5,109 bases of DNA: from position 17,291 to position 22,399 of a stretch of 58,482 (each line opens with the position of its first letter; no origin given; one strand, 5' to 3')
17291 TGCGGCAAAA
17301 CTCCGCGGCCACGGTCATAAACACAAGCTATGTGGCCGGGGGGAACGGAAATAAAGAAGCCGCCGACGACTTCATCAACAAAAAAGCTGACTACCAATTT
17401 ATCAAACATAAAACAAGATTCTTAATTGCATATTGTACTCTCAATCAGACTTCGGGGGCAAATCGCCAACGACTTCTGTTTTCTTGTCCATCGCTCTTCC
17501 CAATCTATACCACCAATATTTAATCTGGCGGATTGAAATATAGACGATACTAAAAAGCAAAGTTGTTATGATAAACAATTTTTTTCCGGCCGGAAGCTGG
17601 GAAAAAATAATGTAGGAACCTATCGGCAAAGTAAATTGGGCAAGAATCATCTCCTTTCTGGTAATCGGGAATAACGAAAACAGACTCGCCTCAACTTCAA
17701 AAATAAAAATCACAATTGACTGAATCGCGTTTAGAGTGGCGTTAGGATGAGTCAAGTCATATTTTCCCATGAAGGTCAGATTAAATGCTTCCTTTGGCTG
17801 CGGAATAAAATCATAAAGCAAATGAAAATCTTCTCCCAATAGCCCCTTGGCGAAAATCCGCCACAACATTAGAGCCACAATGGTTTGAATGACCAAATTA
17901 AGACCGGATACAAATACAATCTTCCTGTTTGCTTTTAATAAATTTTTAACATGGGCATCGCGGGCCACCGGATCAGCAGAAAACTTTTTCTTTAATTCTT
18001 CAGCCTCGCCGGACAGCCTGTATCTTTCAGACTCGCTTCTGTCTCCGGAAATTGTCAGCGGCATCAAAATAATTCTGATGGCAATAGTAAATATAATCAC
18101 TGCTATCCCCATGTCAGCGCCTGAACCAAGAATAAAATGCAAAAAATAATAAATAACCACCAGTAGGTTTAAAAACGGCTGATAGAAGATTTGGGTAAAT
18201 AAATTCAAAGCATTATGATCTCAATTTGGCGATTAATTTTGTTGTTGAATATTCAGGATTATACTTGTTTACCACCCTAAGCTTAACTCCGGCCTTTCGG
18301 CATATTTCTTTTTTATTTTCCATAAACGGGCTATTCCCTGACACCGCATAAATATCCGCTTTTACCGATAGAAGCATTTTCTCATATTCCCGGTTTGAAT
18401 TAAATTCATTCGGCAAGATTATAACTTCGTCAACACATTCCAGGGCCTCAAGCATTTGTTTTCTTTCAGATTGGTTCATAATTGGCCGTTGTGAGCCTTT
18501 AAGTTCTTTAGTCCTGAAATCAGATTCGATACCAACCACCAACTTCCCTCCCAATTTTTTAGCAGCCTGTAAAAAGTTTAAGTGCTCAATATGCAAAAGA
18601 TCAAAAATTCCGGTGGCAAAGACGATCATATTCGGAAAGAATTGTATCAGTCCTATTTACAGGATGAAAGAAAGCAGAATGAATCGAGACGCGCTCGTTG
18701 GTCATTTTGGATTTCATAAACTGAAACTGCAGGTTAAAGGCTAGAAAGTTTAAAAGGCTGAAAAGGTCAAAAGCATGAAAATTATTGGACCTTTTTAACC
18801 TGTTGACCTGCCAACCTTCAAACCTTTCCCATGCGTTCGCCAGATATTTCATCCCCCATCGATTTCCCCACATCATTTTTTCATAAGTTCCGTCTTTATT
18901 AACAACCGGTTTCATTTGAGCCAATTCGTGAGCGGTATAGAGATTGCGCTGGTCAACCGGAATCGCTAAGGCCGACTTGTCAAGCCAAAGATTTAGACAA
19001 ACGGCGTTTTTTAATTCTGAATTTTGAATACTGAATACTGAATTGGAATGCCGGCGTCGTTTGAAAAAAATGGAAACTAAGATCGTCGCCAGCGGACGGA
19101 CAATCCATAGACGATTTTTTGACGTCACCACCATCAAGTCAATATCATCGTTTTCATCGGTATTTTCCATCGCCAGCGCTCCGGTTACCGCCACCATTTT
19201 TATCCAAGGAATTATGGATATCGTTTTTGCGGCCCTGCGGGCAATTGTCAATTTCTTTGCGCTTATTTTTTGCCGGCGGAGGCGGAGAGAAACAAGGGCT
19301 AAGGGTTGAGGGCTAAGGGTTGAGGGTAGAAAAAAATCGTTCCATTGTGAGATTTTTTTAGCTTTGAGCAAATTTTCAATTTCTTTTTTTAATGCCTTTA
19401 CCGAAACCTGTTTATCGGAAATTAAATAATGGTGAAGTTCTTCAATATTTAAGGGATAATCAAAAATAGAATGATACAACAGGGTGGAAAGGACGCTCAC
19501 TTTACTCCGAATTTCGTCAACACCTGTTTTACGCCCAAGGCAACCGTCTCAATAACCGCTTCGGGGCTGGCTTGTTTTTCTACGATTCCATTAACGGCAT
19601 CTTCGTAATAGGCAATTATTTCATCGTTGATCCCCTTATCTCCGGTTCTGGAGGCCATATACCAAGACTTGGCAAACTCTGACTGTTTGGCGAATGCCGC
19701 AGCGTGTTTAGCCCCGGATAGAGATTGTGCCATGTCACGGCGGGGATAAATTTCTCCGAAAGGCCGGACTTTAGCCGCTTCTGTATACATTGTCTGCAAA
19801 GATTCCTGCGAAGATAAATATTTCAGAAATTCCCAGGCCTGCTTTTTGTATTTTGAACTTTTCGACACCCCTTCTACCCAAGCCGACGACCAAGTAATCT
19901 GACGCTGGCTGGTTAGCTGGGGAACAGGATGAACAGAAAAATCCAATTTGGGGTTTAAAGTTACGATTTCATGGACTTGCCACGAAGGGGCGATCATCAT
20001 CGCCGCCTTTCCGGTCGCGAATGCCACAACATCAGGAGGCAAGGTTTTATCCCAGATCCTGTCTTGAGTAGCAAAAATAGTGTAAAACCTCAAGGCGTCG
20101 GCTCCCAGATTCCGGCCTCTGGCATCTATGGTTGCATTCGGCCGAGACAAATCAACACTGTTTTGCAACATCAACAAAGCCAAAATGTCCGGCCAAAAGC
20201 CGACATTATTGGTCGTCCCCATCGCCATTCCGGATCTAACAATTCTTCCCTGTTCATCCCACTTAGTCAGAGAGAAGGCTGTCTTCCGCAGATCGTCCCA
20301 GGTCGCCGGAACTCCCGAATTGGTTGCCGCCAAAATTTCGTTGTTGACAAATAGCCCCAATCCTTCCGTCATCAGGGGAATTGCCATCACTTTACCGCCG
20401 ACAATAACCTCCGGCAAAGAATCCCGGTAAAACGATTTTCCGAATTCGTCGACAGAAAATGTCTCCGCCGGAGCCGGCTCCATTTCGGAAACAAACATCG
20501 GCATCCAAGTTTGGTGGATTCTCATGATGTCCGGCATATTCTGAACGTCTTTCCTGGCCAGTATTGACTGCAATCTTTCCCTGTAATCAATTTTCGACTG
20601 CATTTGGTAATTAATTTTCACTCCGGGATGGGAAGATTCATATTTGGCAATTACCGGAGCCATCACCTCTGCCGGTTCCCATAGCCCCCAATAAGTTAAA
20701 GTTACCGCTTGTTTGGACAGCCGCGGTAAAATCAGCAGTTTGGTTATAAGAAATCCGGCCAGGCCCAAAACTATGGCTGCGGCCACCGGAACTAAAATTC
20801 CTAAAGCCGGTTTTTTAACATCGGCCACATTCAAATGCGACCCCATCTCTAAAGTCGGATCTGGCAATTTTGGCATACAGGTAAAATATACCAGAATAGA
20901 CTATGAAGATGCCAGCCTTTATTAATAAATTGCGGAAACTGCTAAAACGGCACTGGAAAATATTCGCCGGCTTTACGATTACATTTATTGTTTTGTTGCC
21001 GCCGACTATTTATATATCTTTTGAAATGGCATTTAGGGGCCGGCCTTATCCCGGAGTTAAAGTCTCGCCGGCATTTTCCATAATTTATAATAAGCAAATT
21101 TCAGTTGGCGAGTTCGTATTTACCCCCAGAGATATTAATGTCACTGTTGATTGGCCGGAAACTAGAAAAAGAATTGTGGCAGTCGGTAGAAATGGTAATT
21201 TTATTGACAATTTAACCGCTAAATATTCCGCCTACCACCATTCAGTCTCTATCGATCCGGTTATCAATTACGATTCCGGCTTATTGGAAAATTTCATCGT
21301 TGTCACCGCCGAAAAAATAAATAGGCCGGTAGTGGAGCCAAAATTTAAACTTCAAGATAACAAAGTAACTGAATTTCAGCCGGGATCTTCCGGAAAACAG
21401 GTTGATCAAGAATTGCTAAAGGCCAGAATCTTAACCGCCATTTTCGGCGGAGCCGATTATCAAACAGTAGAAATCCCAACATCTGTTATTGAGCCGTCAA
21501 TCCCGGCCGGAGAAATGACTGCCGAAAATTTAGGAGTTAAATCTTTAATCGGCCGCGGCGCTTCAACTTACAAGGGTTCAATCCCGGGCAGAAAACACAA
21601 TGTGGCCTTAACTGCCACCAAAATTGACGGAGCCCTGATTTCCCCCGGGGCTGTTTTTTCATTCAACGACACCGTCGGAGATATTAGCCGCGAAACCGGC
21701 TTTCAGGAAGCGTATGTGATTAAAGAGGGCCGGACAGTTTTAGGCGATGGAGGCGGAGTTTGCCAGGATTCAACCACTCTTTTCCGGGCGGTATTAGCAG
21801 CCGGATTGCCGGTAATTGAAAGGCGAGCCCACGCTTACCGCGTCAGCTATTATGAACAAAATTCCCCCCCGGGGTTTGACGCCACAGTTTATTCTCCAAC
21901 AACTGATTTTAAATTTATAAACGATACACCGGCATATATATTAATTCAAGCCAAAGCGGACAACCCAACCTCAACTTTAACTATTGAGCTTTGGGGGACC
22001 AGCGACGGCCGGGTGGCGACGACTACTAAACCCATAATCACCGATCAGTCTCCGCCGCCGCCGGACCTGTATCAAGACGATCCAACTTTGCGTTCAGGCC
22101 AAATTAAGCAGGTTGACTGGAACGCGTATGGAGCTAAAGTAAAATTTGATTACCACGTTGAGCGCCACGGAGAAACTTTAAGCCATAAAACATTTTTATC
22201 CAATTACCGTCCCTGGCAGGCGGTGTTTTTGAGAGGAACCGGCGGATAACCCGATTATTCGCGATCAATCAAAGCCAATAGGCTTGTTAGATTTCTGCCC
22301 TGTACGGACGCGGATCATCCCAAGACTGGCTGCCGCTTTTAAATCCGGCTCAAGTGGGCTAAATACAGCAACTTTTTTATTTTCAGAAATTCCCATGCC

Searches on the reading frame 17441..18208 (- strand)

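Call 28: search_protein_families(library=pfam, proteins=[window:17441-18208:-], max_evalue=0.001)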
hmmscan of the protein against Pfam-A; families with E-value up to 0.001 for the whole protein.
window:17441-18208:- (255 aa): 1 family
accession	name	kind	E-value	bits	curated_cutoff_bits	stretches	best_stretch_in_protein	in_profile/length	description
PF02096.25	60KD_IMP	-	5.3e-16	59.5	35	1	33-222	1-156/163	60Kd inner membrane protein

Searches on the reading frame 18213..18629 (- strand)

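Call 28: search_protein_families(library=pfam, proteins=[window:18213-18629:-], max_evalue=0.001)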
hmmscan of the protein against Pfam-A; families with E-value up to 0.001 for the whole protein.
window:18213-18629:- (138 aa): 1 family
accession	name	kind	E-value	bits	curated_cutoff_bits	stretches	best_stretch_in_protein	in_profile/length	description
PF01467.32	CTP_transf_like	-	1.2e-14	55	21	1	5-133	2-131/133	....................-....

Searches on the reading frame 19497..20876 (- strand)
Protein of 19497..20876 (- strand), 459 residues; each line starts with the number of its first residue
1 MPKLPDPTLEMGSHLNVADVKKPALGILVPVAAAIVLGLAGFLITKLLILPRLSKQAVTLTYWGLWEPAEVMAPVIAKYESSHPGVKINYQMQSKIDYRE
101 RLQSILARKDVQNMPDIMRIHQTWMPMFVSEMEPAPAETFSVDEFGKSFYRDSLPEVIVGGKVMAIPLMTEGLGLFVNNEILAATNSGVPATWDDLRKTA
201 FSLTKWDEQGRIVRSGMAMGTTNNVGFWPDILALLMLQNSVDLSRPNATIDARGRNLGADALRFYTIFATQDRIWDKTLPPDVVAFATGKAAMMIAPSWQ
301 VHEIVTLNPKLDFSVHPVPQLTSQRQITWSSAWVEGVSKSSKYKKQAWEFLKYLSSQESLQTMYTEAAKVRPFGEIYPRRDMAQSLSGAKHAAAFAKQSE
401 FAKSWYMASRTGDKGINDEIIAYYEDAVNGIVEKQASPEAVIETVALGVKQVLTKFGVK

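Call 28: search_protein_families(library=pfam, proteins=[window:19497-20876:-], max_evalue=0.001)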
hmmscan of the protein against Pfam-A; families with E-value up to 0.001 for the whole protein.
window:19497-20876:- (459 aa): 2 families
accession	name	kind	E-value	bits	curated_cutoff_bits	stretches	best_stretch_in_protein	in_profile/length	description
PF13416.11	SBP_bac_8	-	1e-21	78.4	27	1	76-372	3-260/279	Bacterial extracellular solute-binding protein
PF01547.30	SBP_bac_1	-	5.8e-21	76.2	26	1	70-358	9-304/307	Bacterial extracellular solute-binding protein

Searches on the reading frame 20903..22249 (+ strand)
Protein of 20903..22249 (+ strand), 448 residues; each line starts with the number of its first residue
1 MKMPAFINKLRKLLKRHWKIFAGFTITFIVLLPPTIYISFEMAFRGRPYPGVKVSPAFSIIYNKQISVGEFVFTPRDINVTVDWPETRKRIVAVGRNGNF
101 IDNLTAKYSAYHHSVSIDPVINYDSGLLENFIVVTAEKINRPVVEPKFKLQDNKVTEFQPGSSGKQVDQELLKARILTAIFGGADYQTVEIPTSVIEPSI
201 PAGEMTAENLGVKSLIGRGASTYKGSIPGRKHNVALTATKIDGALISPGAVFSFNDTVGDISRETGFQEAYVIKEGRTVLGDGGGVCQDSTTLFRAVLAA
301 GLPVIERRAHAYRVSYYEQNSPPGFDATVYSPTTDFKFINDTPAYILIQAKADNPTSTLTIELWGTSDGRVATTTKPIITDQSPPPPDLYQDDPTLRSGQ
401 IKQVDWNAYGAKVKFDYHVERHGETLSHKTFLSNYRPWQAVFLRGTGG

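Call 28: search_protein_families(library=pfam, proteins=[window:20903-22249:+], max_evalue=0.001)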
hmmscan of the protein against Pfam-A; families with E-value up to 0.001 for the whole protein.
window:20903-22249:+ (448 aa): 2 families
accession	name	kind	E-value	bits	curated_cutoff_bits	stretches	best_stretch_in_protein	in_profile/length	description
PF04294.18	VanW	-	1.2e-42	144.9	27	1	230-363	2-129/130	VanW like protein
PF12229.13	PG_binding_4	-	3.5e-16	59.8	22.1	1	72-183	2-111/117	Putative peptidoglycan binding domain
